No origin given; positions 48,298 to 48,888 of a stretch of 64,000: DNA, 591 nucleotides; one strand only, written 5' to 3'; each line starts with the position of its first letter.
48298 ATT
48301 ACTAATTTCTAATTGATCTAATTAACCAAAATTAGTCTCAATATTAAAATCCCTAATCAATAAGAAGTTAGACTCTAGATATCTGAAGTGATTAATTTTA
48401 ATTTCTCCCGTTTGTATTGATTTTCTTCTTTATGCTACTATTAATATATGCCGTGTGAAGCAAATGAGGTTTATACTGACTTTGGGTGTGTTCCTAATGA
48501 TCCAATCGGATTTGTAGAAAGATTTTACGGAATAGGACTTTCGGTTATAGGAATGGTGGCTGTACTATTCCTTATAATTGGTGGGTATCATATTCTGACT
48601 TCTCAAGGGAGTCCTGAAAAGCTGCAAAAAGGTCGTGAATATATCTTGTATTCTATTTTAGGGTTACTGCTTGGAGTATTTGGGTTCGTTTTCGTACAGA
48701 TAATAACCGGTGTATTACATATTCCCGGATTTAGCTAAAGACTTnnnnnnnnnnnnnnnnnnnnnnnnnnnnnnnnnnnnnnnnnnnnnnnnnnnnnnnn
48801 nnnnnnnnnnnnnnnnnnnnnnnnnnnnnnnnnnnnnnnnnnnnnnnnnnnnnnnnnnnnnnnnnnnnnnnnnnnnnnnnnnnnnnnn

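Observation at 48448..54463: dnaK operon is split: four genes (2-TM miniprotein, VirB6-like polytopic protein, atypical ClpC-like ATPase, S8 protease) inserted between dnaK and dnaJ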

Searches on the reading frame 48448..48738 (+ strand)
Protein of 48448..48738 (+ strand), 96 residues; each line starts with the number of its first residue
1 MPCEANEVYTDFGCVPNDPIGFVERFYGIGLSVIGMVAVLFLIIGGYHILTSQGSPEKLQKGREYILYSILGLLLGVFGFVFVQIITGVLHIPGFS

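Call 5: search_protein_families(library=pfam, proteins=[window:48448-48738:+], max_evalue=0.01)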
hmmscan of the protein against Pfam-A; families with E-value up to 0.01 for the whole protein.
window:48448-48738:+ (96 aa): 3 families
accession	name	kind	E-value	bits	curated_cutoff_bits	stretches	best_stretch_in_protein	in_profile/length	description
PF18895.5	T4SS_pilin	-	8.9e-07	29.3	26.6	1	32-87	18-68/71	Type IV secretion system pilin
PF06800.18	Sugar_transport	-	0.0022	17.9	26.3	1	32-95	113-173/280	Sugar transport protein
PF19607.4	DUF6112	-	0.0027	17.9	25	1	7-83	2-78/88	Family of unknown function (DUF6112)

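Call 61: search_protein_families(library=ncbifam, proteins=[window:48448-48738:+], max_evalue=0.001)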
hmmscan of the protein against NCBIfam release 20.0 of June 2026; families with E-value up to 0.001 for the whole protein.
window:48448-48738:+ (96 aa): 1 family
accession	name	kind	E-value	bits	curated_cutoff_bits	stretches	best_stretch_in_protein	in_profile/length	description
NF045849.1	ICE_MMCAP2_0565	equivalog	9.8e-08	31.6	40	1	22-89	12-79/80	Mbov_0395 family pilin-like conjugal transfer protein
